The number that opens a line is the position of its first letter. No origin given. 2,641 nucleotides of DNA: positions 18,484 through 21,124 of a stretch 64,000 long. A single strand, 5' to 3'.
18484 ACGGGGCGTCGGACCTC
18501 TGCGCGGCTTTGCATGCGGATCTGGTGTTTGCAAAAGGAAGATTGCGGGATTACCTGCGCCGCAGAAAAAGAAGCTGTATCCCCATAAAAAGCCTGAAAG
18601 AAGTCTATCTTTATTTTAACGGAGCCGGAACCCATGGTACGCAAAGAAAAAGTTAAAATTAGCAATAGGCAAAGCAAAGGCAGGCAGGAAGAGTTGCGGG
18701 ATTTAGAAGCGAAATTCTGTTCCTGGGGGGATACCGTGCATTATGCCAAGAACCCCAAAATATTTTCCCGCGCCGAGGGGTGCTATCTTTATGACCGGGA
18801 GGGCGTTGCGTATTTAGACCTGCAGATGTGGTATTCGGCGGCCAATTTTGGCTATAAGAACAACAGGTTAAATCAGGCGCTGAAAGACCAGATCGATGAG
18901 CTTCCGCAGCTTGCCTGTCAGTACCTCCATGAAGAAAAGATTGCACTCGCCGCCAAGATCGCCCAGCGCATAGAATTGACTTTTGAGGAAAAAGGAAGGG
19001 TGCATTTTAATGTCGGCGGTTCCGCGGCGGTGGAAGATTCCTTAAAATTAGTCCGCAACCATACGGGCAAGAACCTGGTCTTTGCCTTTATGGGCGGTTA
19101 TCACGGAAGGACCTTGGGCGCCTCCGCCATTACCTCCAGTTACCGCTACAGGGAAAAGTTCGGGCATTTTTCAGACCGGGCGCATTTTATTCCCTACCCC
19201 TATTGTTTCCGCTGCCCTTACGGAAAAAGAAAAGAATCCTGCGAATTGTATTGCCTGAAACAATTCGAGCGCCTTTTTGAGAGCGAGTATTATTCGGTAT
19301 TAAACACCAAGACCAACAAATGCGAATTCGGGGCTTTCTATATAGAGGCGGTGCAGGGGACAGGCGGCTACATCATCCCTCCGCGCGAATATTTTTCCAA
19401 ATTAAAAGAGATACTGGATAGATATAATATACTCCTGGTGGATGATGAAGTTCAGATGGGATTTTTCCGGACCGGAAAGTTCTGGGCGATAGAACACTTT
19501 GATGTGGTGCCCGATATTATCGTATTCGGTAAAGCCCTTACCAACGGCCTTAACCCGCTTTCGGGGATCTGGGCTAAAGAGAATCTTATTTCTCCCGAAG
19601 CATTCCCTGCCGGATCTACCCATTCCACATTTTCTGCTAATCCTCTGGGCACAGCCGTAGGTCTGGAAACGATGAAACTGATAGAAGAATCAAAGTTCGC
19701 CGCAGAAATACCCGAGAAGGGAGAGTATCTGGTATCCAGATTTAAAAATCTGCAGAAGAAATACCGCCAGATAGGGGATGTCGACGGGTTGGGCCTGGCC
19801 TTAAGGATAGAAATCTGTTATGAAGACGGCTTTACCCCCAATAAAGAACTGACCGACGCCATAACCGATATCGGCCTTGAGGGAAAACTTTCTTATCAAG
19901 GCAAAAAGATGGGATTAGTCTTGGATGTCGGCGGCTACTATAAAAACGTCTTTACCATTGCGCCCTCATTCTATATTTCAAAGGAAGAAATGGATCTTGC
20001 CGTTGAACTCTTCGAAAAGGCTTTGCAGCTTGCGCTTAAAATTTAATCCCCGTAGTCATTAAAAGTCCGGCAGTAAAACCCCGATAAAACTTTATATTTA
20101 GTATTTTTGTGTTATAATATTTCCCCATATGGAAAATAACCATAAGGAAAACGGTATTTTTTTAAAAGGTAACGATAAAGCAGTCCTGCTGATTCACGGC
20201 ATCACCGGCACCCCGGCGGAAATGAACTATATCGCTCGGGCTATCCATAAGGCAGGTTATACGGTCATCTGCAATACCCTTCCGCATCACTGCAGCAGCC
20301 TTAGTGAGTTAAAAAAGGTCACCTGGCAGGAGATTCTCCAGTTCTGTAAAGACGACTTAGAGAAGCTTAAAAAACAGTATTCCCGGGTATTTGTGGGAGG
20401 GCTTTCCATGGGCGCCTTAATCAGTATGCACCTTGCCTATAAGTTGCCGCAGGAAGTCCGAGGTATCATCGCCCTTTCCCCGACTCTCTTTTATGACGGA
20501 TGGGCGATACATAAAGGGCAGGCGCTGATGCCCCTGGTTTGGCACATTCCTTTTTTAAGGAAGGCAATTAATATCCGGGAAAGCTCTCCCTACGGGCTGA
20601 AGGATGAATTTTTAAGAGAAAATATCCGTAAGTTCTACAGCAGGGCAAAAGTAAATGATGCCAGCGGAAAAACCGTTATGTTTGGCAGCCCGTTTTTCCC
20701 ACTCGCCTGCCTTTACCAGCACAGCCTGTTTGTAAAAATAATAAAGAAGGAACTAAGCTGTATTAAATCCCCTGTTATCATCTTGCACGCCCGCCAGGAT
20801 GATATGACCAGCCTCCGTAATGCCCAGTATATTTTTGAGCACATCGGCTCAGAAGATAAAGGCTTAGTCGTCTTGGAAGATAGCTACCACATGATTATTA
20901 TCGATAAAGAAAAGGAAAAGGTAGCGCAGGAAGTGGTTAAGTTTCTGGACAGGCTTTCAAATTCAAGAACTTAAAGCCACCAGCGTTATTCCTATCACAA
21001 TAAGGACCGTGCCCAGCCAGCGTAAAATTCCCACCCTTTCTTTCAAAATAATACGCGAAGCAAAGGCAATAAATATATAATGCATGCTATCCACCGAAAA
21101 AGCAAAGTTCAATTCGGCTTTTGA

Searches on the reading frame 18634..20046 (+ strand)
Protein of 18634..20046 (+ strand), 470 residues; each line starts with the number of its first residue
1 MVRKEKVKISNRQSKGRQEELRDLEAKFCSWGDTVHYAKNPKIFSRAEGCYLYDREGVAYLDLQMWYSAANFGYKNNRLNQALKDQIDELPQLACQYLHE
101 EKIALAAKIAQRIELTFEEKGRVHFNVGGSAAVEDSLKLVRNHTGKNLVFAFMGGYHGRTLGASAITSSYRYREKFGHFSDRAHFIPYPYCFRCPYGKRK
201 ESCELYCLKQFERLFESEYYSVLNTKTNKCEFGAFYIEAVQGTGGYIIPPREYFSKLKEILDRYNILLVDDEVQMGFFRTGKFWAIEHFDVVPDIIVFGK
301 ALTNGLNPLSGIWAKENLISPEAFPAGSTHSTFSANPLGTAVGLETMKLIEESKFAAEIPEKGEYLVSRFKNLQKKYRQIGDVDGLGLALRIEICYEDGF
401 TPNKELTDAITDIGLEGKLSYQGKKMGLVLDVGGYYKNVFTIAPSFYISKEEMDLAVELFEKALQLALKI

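Call 12: search_protein_families(library=pfam, proteins=[window:18634-20046:+])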
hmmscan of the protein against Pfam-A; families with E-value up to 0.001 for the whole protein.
window:18634-20046:+ (470 aa): 1 family
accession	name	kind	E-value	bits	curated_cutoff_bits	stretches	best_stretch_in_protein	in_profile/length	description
PF00202.27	Aminotran_3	-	5.7e-83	279.3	30.5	1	42-464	11-403/403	Aminotransferase class-III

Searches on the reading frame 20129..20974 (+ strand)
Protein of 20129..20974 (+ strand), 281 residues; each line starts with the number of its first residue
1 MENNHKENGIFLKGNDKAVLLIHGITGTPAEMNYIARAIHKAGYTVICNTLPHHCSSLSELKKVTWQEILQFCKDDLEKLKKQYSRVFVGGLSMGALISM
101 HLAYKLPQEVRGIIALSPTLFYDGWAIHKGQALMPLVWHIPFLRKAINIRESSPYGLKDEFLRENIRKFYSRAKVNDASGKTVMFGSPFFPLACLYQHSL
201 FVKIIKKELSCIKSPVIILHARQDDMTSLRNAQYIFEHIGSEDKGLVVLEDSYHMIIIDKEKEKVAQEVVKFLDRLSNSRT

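Call 12: search_protein_families(library=pfam, proteins=[window:20129-20974:+])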
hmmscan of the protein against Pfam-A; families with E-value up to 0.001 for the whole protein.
window:20129-20974:+ (281 aa): 9 families
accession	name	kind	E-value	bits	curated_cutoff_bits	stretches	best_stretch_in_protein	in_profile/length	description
PF12146.15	Hydrolase_4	-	1.2e-19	71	27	1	16-261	4-239/239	Serine aminopeptidase, S33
PF00561.26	Abhydrolase_1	-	1.5e-13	51.4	25.8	1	18-260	2-244/245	alpha/beta hydrolase fold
PF12697.13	Abhydrolase_6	-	8.4e-09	36.8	26.3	1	19-267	1-216/217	Alpha/beta hydrolase family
PF02230.22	Abhydrolase_2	-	2.2e-07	31.4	23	1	65-120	86-140/217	Phospholipase/Carboxylesterase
PF01738.24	DLH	-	3.3e-05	24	21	0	16-114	13-125/217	Dienelactone hydrolase family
PF20408.4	Abhydrolase_11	-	4.2e-05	23.8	27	0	17-116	3-105/193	Alpha/beta hydrolase domain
PF05057.20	DUF676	-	0.00012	22.1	20.3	1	15-108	4-101/217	Putative serine esterase (DUF676)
PF10230.15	LIDHydrolase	-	0.00076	19.7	27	0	71-241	70-247/262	Lipid-droplet associated hydrolase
PF00756.26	Esterase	-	0.00092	19.5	22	0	67-120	100-150/251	Putative esterase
